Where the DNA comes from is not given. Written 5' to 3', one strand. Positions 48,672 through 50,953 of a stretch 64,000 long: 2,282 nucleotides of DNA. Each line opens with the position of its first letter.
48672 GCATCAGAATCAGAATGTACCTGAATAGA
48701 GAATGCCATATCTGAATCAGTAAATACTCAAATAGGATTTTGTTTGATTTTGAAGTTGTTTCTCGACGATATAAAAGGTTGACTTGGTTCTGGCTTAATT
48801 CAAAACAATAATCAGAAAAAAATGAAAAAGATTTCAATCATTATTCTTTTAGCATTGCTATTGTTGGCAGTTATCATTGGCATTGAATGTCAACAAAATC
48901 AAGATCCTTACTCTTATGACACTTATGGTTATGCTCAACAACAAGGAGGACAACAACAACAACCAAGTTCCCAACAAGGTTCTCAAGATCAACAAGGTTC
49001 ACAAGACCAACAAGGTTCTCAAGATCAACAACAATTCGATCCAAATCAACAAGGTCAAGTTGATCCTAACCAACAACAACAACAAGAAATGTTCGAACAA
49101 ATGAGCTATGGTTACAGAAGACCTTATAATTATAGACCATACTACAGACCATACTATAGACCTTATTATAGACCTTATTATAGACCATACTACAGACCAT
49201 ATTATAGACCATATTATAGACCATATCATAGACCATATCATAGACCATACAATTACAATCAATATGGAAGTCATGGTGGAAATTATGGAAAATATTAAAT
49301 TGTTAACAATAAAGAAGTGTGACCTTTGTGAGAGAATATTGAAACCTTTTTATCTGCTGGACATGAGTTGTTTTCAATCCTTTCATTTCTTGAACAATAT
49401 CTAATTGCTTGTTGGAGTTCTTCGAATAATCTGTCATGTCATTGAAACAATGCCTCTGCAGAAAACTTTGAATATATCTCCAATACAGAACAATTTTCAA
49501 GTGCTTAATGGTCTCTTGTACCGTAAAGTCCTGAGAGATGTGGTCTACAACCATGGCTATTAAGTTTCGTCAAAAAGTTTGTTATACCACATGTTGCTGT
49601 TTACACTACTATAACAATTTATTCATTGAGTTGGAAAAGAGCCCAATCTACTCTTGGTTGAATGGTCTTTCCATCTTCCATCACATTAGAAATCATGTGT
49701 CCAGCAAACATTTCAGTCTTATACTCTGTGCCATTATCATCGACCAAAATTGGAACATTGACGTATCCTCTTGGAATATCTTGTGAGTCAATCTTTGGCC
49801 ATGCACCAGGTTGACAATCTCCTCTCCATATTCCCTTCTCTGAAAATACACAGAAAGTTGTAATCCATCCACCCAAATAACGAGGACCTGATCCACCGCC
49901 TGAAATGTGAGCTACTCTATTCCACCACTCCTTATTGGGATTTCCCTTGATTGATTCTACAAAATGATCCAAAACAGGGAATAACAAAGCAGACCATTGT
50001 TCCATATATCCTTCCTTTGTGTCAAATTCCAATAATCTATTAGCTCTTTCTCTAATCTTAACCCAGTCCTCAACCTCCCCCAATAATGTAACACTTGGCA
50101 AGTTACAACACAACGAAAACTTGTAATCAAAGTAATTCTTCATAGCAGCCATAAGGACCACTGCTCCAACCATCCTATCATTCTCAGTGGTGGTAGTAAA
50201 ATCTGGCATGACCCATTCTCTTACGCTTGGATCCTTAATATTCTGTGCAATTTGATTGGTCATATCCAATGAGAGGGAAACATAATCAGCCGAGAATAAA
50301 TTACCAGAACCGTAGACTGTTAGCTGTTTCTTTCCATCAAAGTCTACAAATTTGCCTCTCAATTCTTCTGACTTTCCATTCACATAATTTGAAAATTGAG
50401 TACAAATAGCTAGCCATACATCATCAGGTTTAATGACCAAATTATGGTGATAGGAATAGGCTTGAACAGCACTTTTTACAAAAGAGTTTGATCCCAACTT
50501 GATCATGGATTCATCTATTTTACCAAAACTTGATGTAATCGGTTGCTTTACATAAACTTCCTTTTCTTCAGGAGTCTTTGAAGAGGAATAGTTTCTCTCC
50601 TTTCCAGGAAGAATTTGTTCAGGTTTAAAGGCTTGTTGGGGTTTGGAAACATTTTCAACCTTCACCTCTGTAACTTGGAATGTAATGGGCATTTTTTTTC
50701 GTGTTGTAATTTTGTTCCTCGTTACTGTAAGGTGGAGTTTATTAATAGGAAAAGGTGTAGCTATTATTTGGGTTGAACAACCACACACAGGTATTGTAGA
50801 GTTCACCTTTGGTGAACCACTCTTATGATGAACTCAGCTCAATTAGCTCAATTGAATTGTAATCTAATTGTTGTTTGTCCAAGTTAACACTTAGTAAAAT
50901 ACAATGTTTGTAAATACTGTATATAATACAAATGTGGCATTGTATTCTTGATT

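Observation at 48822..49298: Secreted protein built from a 12-nt tandem repeat encoding (RPYY)n plus GSQDQQ repeats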

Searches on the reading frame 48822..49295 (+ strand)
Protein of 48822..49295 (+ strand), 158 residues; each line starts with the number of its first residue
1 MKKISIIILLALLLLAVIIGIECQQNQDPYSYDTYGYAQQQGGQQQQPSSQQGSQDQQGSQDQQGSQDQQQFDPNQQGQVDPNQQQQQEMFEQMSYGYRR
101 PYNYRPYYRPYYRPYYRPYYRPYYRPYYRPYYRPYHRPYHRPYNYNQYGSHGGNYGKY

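Call 6: find_homologous_proteins(query=window:48822-49295:+, max_evalue=0.01)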
Query window:48822-49295:+ (158 aa): 32 proteins with E <= 0.01 among 7820 candidates.
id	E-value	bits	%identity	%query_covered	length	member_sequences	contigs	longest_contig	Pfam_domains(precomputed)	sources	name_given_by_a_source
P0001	1.8e-7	49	-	-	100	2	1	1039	-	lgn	-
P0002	1.4e-6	46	-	-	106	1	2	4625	-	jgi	jgi:hypothetical protein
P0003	1.5e-6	46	-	-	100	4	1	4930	-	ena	-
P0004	1.8e-6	46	-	-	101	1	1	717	-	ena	-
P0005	2.5e-6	46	78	6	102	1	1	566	-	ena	-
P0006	2.6e-6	46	-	-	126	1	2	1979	-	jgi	jgi:hypothetical protein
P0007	3.4e-6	45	-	-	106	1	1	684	-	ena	-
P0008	2.4e-5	42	-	-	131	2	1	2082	-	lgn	-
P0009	2.5e-5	42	-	-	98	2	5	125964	-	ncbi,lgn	-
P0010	4.2e-5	42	-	-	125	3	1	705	-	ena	-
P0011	7.4e-5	41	-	-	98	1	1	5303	-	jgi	jgi:hypothetical protein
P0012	8.4e-5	41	-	-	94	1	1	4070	-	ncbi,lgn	ncbi:MAG: hypothetical protein AB7F89_20130 [Pirellulaceae bacterium]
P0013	1.1e-4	40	-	-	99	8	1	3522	-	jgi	jgi:hypothetical protein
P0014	1.5e-4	40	-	-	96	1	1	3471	-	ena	-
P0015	1.8e-4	40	-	-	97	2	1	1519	-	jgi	jgi:hypothetical protein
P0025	3.2e-3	36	-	-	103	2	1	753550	-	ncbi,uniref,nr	ncbi:hypothetical protein [Haloarchaeobius amylolyticus]|uniref:hypothetical protein n=1 Tax=Haloarc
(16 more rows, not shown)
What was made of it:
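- Closest known: Unnamed prokaryotic secreted. Same: They are the best statistical matches (E 1.8e-7 to 1e-2, call 6).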

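Call 8: search_protein_families(library=pfam, proteins=[window:48822-49295:+], max_evalue=0.01)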
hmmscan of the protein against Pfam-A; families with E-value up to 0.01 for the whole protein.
window:48822-49295:+ (158 aa): 1 family
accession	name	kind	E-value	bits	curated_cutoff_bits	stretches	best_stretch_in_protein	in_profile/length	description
PF14851.11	FAM176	-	0.008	16.4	31.5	0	5-80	29-96/152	FAM176 family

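Call 9: find_encoding_contigs(protein=window:48822-49295:+, flank=5000, max_places=6)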
Protein window:48822-49295:+ (158 aa): no gene with exactly this product is on record in the collection.

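Call 10: list_cluster_members(proteins=[window:48822-49295:+, window:49619-50803:-, window:46989-48578:+])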
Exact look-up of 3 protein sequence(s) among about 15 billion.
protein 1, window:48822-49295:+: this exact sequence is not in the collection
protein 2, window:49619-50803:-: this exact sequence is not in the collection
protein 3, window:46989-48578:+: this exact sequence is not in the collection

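Call 27: find_encoding_contigs(protein=P0009, flank=6000, max_places=3)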
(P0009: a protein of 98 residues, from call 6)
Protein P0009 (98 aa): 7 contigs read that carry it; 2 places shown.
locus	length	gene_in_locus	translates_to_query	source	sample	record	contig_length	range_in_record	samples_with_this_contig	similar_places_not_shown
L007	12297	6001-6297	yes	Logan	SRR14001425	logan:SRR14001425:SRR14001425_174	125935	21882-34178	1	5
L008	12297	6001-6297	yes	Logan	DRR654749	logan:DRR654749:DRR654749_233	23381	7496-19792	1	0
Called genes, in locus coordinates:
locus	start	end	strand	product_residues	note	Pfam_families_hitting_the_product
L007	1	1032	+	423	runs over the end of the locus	PF09678:Caa3_CtaG, PF00034:Cytochrom_C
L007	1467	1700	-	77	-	PF00285:Citrate_synt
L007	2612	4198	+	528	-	PF11737:DUF3300, PF13884:Peptidase_S74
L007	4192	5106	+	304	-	PF11453:DUF2950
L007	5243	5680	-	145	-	PF00571:CBS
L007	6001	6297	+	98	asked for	-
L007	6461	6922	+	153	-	-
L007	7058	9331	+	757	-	PF11339:DUF3141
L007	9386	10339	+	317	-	PF01515:PTA_PTB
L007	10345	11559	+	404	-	PF00871:Acetate_kinase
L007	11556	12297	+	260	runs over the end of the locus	PF00106:adh_short, PF13561:adh_short_C2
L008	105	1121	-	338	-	PF01384:PHO4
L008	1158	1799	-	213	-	PF01865:PhoU_div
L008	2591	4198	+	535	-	PF11737:DUF3300, PF13884:Peptidase_S74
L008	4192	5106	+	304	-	PF11453:DUF2950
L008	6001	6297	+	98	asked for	-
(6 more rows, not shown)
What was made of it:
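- Closest known: Unnamed prokaryotic secreted. Different: The genomic context of one is uninformative (call 27).
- Tried and rejected: Genomic context of one bacterial look-alike (call 27) was uninformative.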

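Call 28: search_protein_representatives(protein=window:48822-49295:+)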
Query: 158 residues. Proteins with E-value up to 0.001 (for the whole library): 27; up to 1e-10: 1; up to 1e-30: 0. The best 27 are listed.
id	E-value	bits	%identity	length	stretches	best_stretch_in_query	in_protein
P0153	9.5e-12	61.7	-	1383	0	-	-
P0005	8.0e-07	45.6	55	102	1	83-142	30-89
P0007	1.1e-06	45.2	68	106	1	88-142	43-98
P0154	1.7e-06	44.6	27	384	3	79-144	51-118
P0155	5.0e-06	43.1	64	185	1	95-139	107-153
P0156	7.1e-06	42.5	68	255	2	104-138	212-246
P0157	1.0e-05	42.1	83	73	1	103-138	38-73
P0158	2.2e-05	41.0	0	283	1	131-131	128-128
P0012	2.7e-05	40.7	78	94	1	101-145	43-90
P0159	3.0e-05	40.5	44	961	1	86-145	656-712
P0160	5.4e-05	39.7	36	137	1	76-145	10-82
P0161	8.5e-05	39.1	45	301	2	99-143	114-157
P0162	9.4e-05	38.9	36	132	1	91-140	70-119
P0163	1.1e-04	38.6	51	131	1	97-139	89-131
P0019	1.2e-04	38.6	74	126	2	94-148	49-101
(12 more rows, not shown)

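Call 43: search_protein_families(library=ncbifam, proteins=[window:48822-49295:+, P0001, P0009, P0012, P0025, P0006], max_evalue=1)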
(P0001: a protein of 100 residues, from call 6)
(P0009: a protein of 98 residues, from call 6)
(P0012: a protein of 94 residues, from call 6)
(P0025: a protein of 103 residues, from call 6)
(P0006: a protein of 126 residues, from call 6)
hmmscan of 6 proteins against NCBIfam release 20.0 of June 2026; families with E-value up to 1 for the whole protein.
window:48822-49295:+ (158 aa): 3 families
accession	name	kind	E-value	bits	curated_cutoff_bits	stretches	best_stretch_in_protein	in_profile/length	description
NF053819.1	EF0750_LPXTG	subfamily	0.0025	18.3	47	1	1-67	1-66/105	EF2685/EF0750 family sortase-dependent surface protein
NF037948.1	signal_int_SinM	equivalog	0.049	13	250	1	13-86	5-79/387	signal integration modulator SinM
NF047418.1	teichoic_AuxB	equivalog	0.063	12.2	300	1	25-89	152-223/345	lipoteichoic acid stability factor AuxB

P0001 (100 aa): 0 families

P0009 (98 aa): 0 families

P0012 (94 aa): 0 families

P0025 (103 aa): 4 families
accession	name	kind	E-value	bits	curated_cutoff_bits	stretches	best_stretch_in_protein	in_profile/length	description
TIGR01409.1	TAT_signal_seq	domain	0.014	15.8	16.7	1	3-23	3-27/29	twin-arginine translocation signal domain-containing protein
NF038009.1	TatB_1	subfamily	0.021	15.1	100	1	1-49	14-60/70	twin-arginine translocation system-associated protein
TIGR02811.1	formate_TAT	hypoth_equivalog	0.14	12.5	48.45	1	3-35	11-46/66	formate dehydrogenase region TAT target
TIGR01412.1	tat_substr_1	equivalog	0.16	10.8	428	1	2-44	9-53/420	iron uptake transporter deferrochelatase/peroxidase subunit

P0006 (126 aa): 0 families

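Call 44: search_protein_families(library=pfam, proteins=[P0001, P0009, P0012, P0025, P0006], max_evalue=1)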
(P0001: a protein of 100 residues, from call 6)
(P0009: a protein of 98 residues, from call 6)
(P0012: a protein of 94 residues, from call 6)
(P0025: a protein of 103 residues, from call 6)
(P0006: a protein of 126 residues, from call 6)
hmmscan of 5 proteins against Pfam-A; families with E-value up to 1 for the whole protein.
P0001 (100 aa): 0 families

P0009 (98 aa): 0 families

P0012 (94 aa): 0 families

P0025 (103 aa): 1 family
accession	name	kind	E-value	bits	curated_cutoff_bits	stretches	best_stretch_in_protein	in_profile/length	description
PF07172.16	GRP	-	0.15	13.1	30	1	10-97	9-86/90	Glycine rich protein family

P0006 (126 aa): 0 families

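Call 45: search_solved_structures(query=window:48822-49295:+, max_evalue=10)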
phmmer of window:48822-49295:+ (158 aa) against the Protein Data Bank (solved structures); distinct sequences matched with E-value up to 10: 5.
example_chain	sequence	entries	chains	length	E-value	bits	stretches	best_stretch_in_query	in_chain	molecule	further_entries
5kd0_A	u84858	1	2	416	1.4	12.3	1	88-128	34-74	aromatic prenyltransferase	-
9v5g_A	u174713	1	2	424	1.4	12.3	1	88-128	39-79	Aromatic prenyltransferase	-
5kcg_A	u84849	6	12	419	1.7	12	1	88-128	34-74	aromatic prenyltransferase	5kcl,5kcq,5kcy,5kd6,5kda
9v3u_A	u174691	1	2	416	1.7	12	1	88-128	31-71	Aromatic prenyltransferase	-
9v5f_A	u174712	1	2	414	1.8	12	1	88-128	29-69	Aromatic prenyltransferase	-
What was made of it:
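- On Any curated protein family (Pfam-A, NCBIfam) or solved structure: The best PDB match has E 1.4 (call 45).
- No domain family matches (calls 8, 43, 44, 45).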

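Call 49: predict_structure(protein=window:48822-49295:+)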
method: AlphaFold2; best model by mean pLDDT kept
length: 158 residues; sequences in the alignment: 1
mean_pLDDT: 55.8   pTM: 0.20
mean pLDDT of the five models: 55.8, 54.9, 54.3, 53.7, 52.8
residues with pLDDT >= 90: 11; 70-90: 10; 50-70: 76; < 50: 61
segments of 3 or more residues with pLDDT < 50: 30-32, 40-53, 57-59, 63-65, 98-100, 102-105, 143-145, 151-154, 156-158
pLDDT, mean of each block of 10 residues (from residue 1): 86 89 58 47 45 47 50 56 56 54 51 53 52 51 49 47
secondary structure, 60 per line:
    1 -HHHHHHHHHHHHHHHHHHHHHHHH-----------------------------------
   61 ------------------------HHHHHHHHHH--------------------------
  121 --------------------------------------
elements in order: H2-25 H85-94
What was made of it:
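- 48822..48890 (+): Codons 1-23, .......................: signal-peptide-like N-terminus (n-region KK, hydrophobic core, c-region GIEC). The likely cleavage sites are after C23 or G20. AlphaFold gives a single confident helix over residues 2-25 (call 49).
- AlphaFold finds no fold beyond the signal helix and one short helix (call 49). AlphaFold models a 24-residue helix (call 49).
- Tried and rejected: The structure prediction (call 49) shows disorder, so I did not attempt a fold search.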

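Call 51: find_related_loci(query=A2, collection=metagenome_contigs, flank=3000)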
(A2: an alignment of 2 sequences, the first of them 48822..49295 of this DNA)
Query A2 (158 aa) in metagenome_contigs; peptide patterns used: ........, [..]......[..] (x = any residue, [..] = any of these).
600 stretches matched a pattern, but none encodes a relative of the query by tblastn (E <= 1e-3).

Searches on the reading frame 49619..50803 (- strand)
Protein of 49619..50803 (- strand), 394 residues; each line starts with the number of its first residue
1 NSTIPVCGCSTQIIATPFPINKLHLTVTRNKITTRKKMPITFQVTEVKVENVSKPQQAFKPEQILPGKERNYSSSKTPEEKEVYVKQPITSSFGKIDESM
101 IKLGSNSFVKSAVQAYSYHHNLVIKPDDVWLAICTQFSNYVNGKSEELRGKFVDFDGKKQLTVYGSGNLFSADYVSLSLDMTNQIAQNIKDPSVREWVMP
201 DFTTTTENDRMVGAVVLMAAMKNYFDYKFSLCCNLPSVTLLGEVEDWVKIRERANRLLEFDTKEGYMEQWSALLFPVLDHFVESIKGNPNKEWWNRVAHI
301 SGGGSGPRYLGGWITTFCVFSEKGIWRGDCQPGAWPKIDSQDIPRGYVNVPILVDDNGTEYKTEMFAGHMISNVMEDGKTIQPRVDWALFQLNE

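Call 8: search_protein_families(library=pfam, proteins=[window:49619-50803:-], max_evalue=0.01)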
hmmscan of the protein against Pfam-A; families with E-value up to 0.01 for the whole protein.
window:49619-50803:- (394 aa): 2 families
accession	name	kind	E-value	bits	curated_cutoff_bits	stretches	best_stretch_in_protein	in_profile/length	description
PF14388.11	DUF4419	-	2.4e-107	359.3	25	1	106-389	1-303/303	Domain of unknown function (DUF4419)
PF08239.17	SH3_3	-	0.0066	17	27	0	238-269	25-50/54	Bacterial SH3 domain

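Call 11: find_homologous_proteins(query=window:49622-50692:-, max_evalue=1e-20)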
Query seq(357 aa) (357 aa): 522 proteins with E <= 1e-20 among 1310 candidates; the best 120 are listed.
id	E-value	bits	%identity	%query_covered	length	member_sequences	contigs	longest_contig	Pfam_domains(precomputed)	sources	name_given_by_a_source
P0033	4.1e-204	696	100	83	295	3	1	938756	PF14388.12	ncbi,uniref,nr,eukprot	ncbi:predicted protein [Naegleria gruberi]|uniref:Predicted protein n=1 Tax=Naegleria gruberi TaxID=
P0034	1.1e-163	563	69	99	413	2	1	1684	PF14388.12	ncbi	-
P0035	2.6e-141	489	71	81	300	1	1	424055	PF14388.12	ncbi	ncbi:predicted protein, partial [Naegleria gruberi]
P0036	3.4e-141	489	61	99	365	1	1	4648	PF14388.12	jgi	-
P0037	5.8e-140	485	67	85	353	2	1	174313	PF14388.12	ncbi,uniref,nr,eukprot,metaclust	ncbi:predicted protein [Naegleria gruberi]|uniref:Predicted protein n=1 Tax=Naegleria gruberi TaxID=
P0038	5.5e-133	462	58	99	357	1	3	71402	PF14388.12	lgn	-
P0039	1.9e-131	457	58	99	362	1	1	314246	PF14388.12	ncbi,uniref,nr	ncbi:hypothetical protein C9374_010540 [Naegleria lovaniensis]|uniref:DUF4419 domain-containing prot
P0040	2.2e-131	456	58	99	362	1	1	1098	PF14388.12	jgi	jgi:hypothetical protein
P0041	1.4e-130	454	58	99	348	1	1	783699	PF14388.12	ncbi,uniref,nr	ncbi:hypothetical protein C9374_012495 [Naegleria lovaniensis]|uniref:DUF4419 domain-containing prot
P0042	5.9e-129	448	58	99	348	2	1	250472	PF14388.12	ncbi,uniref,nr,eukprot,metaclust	ncbi:predicted protein [Naegleria gruberi]|uniref:Predicted protein n=1 Tax=Naegleria gruberi TaxID=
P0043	1.2e-128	447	57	99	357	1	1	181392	PF14388.12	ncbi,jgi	jgi:hypothetical protein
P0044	1.7e-126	440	62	82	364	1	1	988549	PF14388.12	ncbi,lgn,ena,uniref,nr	ncbi:hypothetical protein FDP41_010300 [Naegleria fowleri]|uniref:DUF4419 domain-containing protein 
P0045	1.8e-126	440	57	99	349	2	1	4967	PF14388.12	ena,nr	nr:unnamed protein product [Naegleria fowleri]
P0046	4.1e-126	439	55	100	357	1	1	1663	PF14388.12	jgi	jgi:hypothetical protein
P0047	6.2e-124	432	55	99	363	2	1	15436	PF14388.12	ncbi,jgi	jgi:hypothetical protein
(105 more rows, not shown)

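Call 12: find_encoding_contigs(protein=P0033, flank=6000, max_places=4)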
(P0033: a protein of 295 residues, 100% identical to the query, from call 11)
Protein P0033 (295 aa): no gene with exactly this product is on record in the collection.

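Call 14: find_encoding_contigs(protein=P0039, flank=10000, max_places=3)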
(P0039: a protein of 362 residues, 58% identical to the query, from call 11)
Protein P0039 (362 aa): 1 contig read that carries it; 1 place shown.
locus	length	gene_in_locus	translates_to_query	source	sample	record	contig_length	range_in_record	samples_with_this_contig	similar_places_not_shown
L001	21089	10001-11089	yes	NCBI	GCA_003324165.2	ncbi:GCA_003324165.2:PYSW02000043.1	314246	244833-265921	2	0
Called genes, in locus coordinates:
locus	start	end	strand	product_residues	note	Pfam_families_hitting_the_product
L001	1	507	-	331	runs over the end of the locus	PF00588:SpoU_methylase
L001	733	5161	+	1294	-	PF04675:DNA_ligase_A_N, PF01068:DNA_ligase_A_M, PF04679:DNA_ligase_A_C, PF00533:BRCT (weak), PF16589:BRCT_2, PF16759:LIG3_BRCT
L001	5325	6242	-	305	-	PF00240:ubiquitin, PF11976:Rad60-SLD, PF11976:Rad60-SLD, PF00240:ubiquitin, PF11976:Rad60-SLD, PF00240:ubiquitin, PF11976:Rad60-SLD, PF00240:ubiquitin, +15 more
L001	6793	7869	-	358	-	-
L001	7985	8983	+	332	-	-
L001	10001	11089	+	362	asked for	PF14388:DUF4419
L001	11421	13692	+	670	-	PF00168:C2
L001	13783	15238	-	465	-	PF26363:Phospholipase-like (faint), PF01764:Lipase_3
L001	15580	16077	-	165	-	PF13833:EF-hand_8 (faint), PF23564:EF-hand_FSTL1 (faint), PF13499:EF-hand_7, PF14788:EF-hand_10 (faint), PF00036:EF-hand_1 (faint), PF13202:EF-hand_5 (faint), PF13405:EF-hand_6 (faint), PF13499:EF-hand_7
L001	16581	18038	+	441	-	PF00650:CRAL_TRIO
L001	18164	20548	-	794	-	PF12796:Ank_2, PF13857:Ank_5 (faint), PF00023:Ank (faint), PF13606:Ank_3 (faint), PF13637:Ank_4 (faint), PF12796:Ank_2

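Call 15: find_encoding_contigs(protein=P0041, flank=10000, max_places=3)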
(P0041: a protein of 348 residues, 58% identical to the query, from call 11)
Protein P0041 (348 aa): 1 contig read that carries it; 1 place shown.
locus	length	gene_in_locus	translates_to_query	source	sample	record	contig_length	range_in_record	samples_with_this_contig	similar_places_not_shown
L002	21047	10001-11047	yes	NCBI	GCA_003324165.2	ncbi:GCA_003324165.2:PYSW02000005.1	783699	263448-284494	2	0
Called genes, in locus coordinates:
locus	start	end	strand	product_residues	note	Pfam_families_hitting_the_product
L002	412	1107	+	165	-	PF01922:SRP19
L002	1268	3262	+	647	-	-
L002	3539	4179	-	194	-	-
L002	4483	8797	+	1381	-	PF00501:AMP-binding, PF01073:3Beta_HSD (weak), PF01370:Epimerase, PF07993:NAD_binding_4, PF16363:GDP_Man_Dehyd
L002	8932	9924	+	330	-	PF02099:Josephin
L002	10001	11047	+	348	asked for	PF14388:DUF4419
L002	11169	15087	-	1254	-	PF00307:CH, PF02369:Big_1 (faint), PF23616:Ig_GEX2_N (faint), PF00307:CH, PF00630:Filamin, PF09134:Invasin_D3 (faint), PF00630:Filamin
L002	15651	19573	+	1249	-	PF00651:BTB (weak)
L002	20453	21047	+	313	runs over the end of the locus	-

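Call 17: find_encoding_contigs(protein=P0044, flank=10000, max_places=2)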
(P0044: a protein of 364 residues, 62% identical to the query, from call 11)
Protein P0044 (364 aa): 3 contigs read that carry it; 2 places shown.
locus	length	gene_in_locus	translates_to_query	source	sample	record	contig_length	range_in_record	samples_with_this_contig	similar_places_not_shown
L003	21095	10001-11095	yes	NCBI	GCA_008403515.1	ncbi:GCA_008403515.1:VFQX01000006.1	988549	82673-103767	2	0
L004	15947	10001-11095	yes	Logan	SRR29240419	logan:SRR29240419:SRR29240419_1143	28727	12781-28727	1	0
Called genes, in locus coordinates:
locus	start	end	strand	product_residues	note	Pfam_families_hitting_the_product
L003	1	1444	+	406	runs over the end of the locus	PF01207:Dus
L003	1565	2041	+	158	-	-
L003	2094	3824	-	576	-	PF00612:IQ (weak)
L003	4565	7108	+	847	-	PF00069:Pkinase, PF07714:PK_Tyr_Ser-Thr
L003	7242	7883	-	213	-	PF03357:Snf7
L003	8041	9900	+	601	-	PF13738:Pyr_redox_3 (faint), PF00743:FMO-like, PF07992:Pyr_redox_2 (faint), PF13434:Lys_Orn_oxgnase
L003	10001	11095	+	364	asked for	PF14388:DUF4419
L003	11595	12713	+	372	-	-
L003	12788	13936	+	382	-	PF01351:RNase_HII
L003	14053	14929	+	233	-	PF13919:ASXH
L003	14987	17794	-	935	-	PF01612:DNA_pol_A_exo1 (weak), PF00013:KH_1 (faint)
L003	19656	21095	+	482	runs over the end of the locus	PF00249:Myb_DNA-binding (weak), PF13921:Myb_DNA-bind_6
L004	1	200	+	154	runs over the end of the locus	-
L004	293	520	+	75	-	PF01207:Dus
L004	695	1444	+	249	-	PF01207:Dus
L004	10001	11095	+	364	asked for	PF14388:DUF4419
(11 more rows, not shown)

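Call 18: find_encoding_contigs(protein=P0038, flank=10000, max_places=2)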
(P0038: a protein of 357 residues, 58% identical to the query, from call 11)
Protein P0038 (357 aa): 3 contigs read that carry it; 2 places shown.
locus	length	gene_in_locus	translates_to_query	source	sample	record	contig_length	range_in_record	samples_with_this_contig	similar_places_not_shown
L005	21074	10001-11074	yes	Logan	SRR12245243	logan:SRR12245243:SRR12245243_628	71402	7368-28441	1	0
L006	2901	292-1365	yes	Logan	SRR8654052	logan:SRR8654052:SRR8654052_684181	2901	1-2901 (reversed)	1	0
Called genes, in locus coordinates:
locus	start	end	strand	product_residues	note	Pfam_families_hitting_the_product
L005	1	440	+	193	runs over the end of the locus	PF13532:2OG-FeII_Oxy_2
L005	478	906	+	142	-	PF03073:TspO_MBR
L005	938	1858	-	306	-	-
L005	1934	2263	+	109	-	-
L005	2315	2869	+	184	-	-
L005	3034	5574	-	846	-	PF00534:Glycos_transf_1, PF13692:Glyco_trans_1_4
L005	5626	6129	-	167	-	-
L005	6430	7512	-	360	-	-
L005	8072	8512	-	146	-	-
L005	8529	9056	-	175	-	-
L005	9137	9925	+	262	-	-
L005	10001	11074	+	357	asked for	PF14388:DUF4419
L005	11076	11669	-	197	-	-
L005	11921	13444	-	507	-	-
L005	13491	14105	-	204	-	-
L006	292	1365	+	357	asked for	PF14388:DUF4419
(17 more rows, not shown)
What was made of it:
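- Tried and rejected: Synteny through the DUF4419 neighbour (calls 11, 14, 15, 17, 18).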
